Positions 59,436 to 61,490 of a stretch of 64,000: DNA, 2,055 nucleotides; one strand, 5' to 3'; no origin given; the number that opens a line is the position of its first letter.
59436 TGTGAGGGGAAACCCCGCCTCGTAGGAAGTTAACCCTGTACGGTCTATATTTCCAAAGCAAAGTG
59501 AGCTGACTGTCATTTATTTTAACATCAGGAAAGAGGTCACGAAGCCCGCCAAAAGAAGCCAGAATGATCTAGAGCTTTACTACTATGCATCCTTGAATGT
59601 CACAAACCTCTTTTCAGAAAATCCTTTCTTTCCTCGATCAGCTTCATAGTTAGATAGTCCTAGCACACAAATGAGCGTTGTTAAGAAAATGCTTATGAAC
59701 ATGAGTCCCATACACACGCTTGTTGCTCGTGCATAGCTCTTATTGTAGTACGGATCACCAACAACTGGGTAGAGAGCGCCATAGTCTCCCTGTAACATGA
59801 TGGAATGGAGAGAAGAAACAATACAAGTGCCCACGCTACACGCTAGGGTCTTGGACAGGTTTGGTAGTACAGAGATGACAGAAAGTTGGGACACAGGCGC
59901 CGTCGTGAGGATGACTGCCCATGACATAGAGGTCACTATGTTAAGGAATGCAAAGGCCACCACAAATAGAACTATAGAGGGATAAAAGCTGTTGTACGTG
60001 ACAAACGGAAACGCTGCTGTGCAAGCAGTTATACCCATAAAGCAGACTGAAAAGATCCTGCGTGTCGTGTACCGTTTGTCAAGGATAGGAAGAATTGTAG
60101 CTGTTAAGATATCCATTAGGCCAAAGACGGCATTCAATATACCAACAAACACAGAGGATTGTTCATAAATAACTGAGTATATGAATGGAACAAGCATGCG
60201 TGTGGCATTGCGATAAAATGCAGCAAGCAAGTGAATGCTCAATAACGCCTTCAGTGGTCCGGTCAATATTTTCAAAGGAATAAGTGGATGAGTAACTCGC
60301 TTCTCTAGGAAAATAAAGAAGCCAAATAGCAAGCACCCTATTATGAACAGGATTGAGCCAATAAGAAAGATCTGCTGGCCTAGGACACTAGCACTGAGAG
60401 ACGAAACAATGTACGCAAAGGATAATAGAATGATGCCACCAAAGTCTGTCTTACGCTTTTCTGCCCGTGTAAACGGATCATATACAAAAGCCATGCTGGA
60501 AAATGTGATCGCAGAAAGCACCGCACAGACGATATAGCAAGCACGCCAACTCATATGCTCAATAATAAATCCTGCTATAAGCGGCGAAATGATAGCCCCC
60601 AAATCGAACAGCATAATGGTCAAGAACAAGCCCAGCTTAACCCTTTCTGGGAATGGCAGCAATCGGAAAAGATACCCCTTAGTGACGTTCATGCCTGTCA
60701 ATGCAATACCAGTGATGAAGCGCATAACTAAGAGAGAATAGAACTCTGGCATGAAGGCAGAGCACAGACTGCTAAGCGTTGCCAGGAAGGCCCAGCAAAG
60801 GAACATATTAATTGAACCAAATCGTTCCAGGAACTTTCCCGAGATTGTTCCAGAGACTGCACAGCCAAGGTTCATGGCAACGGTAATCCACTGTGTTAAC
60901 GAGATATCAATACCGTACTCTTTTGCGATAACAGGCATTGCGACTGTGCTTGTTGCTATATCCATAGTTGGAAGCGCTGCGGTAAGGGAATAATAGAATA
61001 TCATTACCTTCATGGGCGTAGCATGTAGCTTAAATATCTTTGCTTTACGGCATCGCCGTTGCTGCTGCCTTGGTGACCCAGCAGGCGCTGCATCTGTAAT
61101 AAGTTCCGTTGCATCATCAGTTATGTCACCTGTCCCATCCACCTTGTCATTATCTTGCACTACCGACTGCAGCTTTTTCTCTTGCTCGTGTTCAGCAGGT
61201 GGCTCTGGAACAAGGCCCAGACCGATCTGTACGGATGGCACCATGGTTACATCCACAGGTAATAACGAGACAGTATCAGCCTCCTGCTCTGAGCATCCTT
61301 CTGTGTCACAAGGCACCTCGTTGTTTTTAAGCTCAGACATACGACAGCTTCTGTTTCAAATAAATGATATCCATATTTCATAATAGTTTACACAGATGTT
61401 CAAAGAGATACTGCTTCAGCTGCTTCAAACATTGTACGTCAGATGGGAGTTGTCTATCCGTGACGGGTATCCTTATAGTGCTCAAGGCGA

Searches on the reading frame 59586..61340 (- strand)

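Call 55: search_protein_families(library=pfam, proteins=[window:59586-61340:-], max_evalue=0.001)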
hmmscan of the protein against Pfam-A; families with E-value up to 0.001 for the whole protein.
window:59586-61340:- (585 aa): 2 families
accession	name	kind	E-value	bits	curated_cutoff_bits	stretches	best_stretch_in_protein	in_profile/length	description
PF07690.21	MFS_1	-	5.5e-25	88.4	33.4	2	120-296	4-183/347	Major Facilitator Superfamily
PF00083.30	Sugar_tr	-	2.1e-08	33.9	22.3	1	146-220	45-122/452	Sugar (and other) transporter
